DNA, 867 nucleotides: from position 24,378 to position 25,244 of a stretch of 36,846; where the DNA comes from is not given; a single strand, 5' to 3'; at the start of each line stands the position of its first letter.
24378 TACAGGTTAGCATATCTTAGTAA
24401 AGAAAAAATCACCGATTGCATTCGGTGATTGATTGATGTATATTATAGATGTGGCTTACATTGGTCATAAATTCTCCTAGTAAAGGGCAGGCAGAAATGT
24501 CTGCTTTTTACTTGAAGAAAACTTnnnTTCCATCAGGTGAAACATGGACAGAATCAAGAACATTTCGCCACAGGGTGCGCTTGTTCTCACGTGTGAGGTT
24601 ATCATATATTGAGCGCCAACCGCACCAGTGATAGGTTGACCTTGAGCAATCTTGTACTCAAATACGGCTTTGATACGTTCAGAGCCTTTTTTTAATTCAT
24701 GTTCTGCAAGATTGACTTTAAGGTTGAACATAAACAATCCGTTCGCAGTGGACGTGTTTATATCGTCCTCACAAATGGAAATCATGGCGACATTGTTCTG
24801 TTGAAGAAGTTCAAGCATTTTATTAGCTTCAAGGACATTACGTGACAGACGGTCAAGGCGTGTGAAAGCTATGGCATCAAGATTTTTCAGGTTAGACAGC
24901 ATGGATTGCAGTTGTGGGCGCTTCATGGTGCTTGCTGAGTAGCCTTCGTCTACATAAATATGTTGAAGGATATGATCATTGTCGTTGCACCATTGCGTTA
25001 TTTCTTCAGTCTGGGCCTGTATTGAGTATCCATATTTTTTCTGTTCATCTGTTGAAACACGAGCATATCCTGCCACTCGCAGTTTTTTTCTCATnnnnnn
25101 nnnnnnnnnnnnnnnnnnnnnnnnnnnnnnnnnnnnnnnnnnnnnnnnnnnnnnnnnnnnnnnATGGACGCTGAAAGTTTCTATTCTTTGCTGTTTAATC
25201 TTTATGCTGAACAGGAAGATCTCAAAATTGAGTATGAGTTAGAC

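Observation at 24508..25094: Integrase reduced to a serine-recombinase catalytic domain, with a possible out-of-frame C-terminal remnant indicating an internal deletion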

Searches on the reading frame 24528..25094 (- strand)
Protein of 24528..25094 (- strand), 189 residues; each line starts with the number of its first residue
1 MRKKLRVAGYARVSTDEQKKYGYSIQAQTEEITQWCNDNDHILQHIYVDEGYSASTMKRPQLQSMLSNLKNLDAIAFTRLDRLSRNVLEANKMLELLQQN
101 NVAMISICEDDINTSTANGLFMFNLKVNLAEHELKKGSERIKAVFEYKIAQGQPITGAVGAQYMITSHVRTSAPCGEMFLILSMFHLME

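Call 6: search_protein_families(library=pfam, proteins=[window:24528-25094:-], max_evalue=10)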
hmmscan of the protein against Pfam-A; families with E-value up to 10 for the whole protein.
seq(189 aa): 2 families
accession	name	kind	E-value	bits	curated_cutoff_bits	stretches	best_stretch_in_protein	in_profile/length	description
PF00239.26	Resolvase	-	2.6e-34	118.8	23.3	1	7-153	1-144/145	Resolvase, N terminal domain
PF18599.6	LCIB_C_CA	-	0.0099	15.6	25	1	80-118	4-42/223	Limiting CO2-inducible proteins B/C beta carbonyic anhydrases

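Call 7: search_dna_similar(query=window:24618-25094:-, collection=phages, mode=protein, max_rows=30)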
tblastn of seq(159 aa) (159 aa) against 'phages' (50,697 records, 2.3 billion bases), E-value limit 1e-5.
Records with a match: 727; places in all: 779; records where one place covers at least 80% of the query: 697.
Best place of each record, by identity: <60% 727.
By first word of the organism name: Streptococcus 160; Ralstonia 97; Staphylococcus 92; Mycobacterium 70; Bacteriophage 49; Escherichia 29; Bacillus 20; Klebsiella 17; Streptomyces 15; Enterococcus 14; and 58 more.
By host as written in the record: - 98; Ralstonia solanacearum 68; Mycobacterium smegmatis mc2 155 45; Staphylococcus aureus 34; Klebsiella pneumoniae 18; Escherichia coli 15; Enterococcus faecalis 14; Mycobacterium smegmatis mc#155 14; and 286 more.
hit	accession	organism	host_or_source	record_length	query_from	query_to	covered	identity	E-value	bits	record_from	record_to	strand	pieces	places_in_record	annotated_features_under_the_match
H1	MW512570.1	Clostridioides phage CD1801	Clostridioides difficile CD1801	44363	3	159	99%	39.6%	7e-26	107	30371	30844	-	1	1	none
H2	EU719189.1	Clostridioides phage phiCD27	Clostridioides difficile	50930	3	159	99%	39.6%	7e-26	107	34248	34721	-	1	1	putative phage site-specific recombinase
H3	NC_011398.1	Clostridioides phage phiCD27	Clostridioides difficile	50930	3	159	99%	39.6%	7e-26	107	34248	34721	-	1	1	integrase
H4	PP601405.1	Listeria phage 184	Listeria monocytogenes 1184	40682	2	158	99%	39.2%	2e-22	98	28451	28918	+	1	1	integrase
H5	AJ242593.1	Listeria phage A118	Listeria monocytogenes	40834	2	158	99%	39.2%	2e-22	98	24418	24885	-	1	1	int: putative integrase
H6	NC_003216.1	Listeria phage A118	Listeria monocytogenes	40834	2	158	99%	39.2%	2e-22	98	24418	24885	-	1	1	int: integrase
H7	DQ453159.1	Geobacillus virus E2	Geobacillus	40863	5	157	96%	40.0%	6e-25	105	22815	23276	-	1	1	putative recombinase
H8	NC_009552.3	Geobacillus virus E2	Geobacillus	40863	5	157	96%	40.0%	6e-25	105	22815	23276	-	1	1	integrase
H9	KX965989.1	Aeribacillus phage AP45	Aeribacillus pallidus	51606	4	153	94%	40.8%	2e-22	98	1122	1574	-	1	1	recombinase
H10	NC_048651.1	Aeribacillus phage AP45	Aeribacillus pallidus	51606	4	153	94%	40.8%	2e-22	98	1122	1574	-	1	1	integrase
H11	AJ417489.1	Listeria phage U153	Listeria monocytogenes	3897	2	158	99%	38.6%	6e-22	96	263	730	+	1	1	int: U153 integrase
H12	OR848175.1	Listeria phage LM 4-14-1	Listeria monocytogenes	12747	2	158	99%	38.6%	9e-22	96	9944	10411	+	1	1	record has no annotation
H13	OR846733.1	Listeria phage LM 4-11-1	Listeria monocytogenes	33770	2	158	99%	38.6%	9e-22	96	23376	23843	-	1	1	record has no annotation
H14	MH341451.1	Listeria phage PSU-VKH-LP019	Listeria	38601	2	158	99%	38.6%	9e-22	96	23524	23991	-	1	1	putative integrase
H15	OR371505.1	Listeria phage FHC193-PLM9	Listeria monocytogenes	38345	2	158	99%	38.0%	4e-21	94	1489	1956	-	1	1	recombinase family protein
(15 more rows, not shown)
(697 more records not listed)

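Call 8: find_homologous_proteins(query=window:24528-25094:-, max_evalue=1e-10)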
Query seq(189 aa) (189 aa): 40 proteins with E <= 1e-10 among 130 candidates.
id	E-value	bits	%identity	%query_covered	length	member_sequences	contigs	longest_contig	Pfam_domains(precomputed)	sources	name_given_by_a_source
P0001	2.7e-95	335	93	88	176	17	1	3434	PF00239.27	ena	-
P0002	2.5e-88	312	99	78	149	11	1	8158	PF00239.27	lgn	-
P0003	4.3e-71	256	70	90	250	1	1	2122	PF00239.27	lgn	-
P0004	2.8e-67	244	69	88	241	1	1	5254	PF00239.27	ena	-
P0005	7.6e-66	239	68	88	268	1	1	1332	PF07508.20,PF00239.27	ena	-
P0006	2.2e-63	231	94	61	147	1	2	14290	PF00239.27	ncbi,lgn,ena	-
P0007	5.1e-63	230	62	87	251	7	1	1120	PF07508.20,PF00239.27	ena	-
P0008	8.6e-59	216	62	88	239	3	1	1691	PF07508.20,PF00239.27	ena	-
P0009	2.8e-58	215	62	87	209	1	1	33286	PF00239.27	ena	-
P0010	4.7e-57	211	97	54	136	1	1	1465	PF00239.27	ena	-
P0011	1.0e-55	206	93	59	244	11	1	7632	PF07508.20,PF00239.27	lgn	-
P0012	1.9e-49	186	51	94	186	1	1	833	PF00239.27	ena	-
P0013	9.7e-48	180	91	50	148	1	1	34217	PF00239.27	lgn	-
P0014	1.9e-42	163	85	49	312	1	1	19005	PF00239.27,PF13408.13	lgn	-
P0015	5.3e-42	162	64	65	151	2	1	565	PF00239.27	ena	-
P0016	7.6e-42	161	82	50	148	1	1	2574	PF00239.27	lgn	-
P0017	1.1e-39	154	53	84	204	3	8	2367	PF00239.27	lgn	-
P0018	1.2e-36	144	62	58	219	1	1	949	PF00239.27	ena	-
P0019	1.7e-36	144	72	58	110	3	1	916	PF00239.27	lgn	-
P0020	2.2e-36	143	69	54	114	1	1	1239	PF00239.27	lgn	-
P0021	1.5e-34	137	92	38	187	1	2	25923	PF00239.27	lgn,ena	-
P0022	3.1e-34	136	51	71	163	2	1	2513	PF00239.27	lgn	-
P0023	2.2e-33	134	62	56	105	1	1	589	PF00239.27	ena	-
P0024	3.1e-30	123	94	34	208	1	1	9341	PF00239.27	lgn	-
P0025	3.6e-30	123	76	40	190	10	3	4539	PF00239.27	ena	-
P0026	4.2e-28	116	93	31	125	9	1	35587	PF00239.27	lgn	-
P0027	1.3e-27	115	98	33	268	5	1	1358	PF07508.20,PF00239.27,PF13408.13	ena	-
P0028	2.1e-25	108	56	58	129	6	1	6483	PF00239.27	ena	-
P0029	2.5e-25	107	58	52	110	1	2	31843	PF00239.27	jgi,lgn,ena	-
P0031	2.5e-22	98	78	31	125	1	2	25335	PF00239.27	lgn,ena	-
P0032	6.6e-21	93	72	32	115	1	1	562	PF00239.27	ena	-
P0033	1.7e-18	85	41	77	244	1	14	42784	PF07508.20,PF00239.27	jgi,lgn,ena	-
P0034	3.8e-18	84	38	77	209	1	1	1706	PF07508.20,PF00239.27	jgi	jgi:site-specific DNA recombinase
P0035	1.2e-16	79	33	90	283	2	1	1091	PF00239.27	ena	-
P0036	1.3e-16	79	38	77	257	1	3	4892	PF07508.20,PF00239.27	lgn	-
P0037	3.4e-12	65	34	81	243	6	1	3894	PF00239.27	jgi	-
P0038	3.0e-11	62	36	77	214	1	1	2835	PF07508.20,PF00239.27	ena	-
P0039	6.0e-11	61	35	77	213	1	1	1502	PF07508.20,PF00239.27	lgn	-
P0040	6.2e-11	61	31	80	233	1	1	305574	PF00239.27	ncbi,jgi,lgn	ncbi:MAG: recombinase family protein [Desulfomonilaceae bacterium]|jgi:site-specific DNA recombinase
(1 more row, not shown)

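Call 11: find_encoding_contigs(protein=P0014, flank=10000, max_places=4)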
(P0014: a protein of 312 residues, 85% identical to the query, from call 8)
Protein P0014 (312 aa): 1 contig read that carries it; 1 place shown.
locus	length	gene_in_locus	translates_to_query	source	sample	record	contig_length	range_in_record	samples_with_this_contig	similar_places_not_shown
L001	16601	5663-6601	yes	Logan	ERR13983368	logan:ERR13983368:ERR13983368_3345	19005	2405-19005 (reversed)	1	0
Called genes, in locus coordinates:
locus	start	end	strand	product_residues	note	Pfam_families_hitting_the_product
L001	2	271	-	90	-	?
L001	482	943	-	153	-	PF06356:DUF1064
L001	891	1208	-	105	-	-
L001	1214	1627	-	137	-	PF00692:dUTPase, PF22769:DCD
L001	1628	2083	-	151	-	-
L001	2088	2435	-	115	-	PF07463:NUMOD4 (weak), PF13392:HNH_3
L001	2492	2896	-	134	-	PF00436:SSB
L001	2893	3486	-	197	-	-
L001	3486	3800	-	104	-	-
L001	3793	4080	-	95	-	-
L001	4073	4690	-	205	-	PF04404:ERF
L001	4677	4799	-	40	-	-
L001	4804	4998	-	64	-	PF12844:HTH_19, PF13560:HTH_31, PF01381:HTH_3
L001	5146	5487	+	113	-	PF13744:HTH_37 (weak), PF12844:HTH_19, PF13560:HTH_31, PF01381:HTH_3, PF13443:HTH_26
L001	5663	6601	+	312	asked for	PF00239:Resolvase, PF13408:Zn_ribbon_recom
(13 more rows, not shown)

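Call 12: find_encoding_contigs(protein=P0026, flank=10000, max_places=4)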
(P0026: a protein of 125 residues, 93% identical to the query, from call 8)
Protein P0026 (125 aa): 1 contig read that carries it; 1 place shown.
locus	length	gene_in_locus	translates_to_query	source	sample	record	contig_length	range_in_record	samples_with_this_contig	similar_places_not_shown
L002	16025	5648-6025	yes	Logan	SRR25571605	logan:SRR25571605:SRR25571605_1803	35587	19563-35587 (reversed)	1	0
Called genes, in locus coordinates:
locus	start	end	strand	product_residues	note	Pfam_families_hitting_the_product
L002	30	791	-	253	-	PF13730:HTH_36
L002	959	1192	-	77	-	PF14090:HTH_39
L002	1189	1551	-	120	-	PF06356:DUF1064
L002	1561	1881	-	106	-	-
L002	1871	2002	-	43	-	-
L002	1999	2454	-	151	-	-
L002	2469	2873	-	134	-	PF00436:SSB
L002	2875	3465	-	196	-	-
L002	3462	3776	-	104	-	-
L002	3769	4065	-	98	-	-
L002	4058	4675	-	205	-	PF04404:ERF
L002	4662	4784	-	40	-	-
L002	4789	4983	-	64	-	PF12844:HTH_19 (weak), PF13560:HTH_31, PF01381:HTH_3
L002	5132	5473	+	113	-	PF13744:HTH_37 (faint), PF12844:HTH_19, PF13560:HTH_31, PF01381:HTH_3, PF13443:HTH_26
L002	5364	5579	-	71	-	-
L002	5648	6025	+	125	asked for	PF00239:Resolvase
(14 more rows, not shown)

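Call 21: list_cluster_members(proteins=[P0006, P0041, P0054, P0068, P0086, P0152, P0056])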
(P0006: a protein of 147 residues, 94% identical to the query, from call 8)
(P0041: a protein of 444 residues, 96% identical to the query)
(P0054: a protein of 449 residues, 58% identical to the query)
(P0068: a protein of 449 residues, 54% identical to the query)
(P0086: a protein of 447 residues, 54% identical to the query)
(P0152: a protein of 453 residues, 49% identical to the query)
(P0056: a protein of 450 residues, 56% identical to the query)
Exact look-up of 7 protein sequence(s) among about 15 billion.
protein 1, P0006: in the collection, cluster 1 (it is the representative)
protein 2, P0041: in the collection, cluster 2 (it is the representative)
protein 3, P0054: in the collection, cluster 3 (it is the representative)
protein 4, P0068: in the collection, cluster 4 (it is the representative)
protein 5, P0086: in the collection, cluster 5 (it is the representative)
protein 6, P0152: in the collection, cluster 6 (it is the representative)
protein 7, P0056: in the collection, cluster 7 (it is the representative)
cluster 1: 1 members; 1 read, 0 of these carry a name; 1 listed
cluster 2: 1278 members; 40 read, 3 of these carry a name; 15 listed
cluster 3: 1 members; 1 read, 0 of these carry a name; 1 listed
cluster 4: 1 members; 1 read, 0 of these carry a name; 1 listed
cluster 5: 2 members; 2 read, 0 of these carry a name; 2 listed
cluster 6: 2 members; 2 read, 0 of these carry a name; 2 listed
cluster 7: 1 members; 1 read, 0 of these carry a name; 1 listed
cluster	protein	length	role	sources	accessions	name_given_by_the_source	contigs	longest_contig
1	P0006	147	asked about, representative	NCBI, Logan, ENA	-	-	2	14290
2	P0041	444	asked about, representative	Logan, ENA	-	-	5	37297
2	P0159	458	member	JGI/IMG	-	DNA invertase Pin-like site-specific DNA recombinase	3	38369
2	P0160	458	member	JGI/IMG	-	DNA invertase Pin-like site-specific DNA recombinase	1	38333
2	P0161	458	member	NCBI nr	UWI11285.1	MAG: hypothetical protein [Bacteriophage sp.]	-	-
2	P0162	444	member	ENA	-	-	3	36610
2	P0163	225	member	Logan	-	-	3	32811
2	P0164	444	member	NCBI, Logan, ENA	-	-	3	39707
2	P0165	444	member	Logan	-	-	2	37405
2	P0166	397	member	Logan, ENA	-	-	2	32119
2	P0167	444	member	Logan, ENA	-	-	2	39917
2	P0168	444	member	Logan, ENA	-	-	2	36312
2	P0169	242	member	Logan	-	-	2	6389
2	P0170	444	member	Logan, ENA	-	-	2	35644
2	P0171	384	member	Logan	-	-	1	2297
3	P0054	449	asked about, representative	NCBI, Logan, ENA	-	-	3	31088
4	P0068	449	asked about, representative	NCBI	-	-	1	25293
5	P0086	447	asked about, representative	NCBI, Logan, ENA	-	-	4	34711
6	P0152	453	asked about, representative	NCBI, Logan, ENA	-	-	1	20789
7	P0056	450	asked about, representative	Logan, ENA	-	-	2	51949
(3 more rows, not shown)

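Call 23: find_encoding_contigs(protein=P0167, flank=10000, max_places=3)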
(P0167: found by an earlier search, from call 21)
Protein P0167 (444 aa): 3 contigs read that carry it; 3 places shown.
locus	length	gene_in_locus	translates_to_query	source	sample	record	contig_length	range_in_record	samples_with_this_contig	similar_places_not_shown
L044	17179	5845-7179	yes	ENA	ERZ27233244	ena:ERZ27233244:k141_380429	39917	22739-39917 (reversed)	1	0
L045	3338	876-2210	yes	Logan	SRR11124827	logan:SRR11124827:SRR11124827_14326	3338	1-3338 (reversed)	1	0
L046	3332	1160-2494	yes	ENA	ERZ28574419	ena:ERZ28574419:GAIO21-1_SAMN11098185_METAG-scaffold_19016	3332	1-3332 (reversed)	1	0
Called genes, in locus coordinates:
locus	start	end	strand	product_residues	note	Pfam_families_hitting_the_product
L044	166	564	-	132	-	PF06356:DUF1064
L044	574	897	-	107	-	-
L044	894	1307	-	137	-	PF22769:DCD (weak), PF00692:dUTPase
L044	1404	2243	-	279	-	PF07460:NUMOD3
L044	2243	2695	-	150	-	-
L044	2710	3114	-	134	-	PF00436:SSB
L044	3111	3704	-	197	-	-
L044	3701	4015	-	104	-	-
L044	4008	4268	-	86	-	-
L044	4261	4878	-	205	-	PF04404:ERF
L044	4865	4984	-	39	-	-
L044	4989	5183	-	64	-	PF12844:HTH_19, PF13560:HTH_31, PF01381:HTH_3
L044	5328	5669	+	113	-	PF13744:HTH_37 (faint), PF12844:HTH_19, PF13560:HTH_31, PF01381:HTH_3, PF13443:HTH_26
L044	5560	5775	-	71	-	-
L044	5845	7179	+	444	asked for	PF00239:Resolvase, PF07508:Recombinase (weak), PF13408:Zn_ribbon_recom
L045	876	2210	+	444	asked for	PF00239:Resolvase, PF07508:Recombinase (weak), PF13408:Zn_ribbon_recom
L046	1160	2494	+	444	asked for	PF00239:Resolvase, PF07508:Recombinase (weak), PF13408:Zn_ribbon_recom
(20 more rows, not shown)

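Call 29: find_encoding_contigs(protein=P0164, flank=10000, max_places=5)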
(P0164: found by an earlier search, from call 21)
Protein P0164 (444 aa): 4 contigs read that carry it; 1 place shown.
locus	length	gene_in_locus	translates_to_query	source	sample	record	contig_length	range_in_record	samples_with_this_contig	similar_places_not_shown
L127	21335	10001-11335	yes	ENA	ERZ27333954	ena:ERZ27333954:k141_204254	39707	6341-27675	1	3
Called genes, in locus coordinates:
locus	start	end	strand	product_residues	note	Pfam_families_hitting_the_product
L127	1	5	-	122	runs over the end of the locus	-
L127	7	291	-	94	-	-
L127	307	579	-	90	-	PF13780:DUF4176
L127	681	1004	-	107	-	-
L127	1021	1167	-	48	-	-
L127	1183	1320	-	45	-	-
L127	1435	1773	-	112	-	-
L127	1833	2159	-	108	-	PF08401:ArdcN (weak)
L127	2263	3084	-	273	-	PF01695:IstB_IS21, PF03969:AFG1_ATPase (faint), PF00308:Bac_DnaA (weak)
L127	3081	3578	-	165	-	-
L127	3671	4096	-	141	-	-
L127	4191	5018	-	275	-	-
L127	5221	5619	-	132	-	PF06356:DUF1064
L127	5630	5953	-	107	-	-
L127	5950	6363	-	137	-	PF00692:dUTPase, PF22769:DCD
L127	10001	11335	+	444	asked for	PF00239:Resolvase, PF07508:Recombinase, PF13408:Zn_ribbon_recom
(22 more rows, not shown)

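Call 30: find_encoding_contigs(protein=P0006, flank=10000, max_places=5)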
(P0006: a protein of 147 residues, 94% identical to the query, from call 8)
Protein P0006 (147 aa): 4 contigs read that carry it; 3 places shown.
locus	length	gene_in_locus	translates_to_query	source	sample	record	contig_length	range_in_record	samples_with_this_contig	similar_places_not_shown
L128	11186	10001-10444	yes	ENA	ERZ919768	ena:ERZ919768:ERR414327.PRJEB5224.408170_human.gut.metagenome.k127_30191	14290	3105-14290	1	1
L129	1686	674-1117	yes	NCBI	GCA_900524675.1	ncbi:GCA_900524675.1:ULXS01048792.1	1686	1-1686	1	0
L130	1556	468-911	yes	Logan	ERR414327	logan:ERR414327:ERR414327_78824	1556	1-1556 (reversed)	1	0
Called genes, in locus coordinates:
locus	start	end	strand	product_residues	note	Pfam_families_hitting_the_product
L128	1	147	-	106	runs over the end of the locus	-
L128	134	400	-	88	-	-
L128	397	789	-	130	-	-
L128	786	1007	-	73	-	-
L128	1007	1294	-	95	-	-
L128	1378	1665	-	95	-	-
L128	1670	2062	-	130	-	-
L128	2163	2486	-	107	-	-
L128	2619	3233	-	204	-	-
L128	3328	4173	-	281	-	PF01695:IstB_IS21, PF03969:AFG1_ATPase (faint), PF00308:Bac_DnaA (weak), PF00004:AAA (weak)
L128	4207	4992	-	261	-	PF13730:HTH_36 (weak)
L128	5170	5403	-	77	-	PF14090:HTH_39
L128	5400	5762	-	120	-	PF06356:DUF1064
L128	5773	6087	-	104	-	-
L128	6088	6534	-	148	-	-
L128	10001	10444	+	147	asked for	PF00239:Resolvase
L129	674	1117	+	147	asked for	PF00239:Resolvase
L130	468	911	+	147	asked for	PF00239:Resolvase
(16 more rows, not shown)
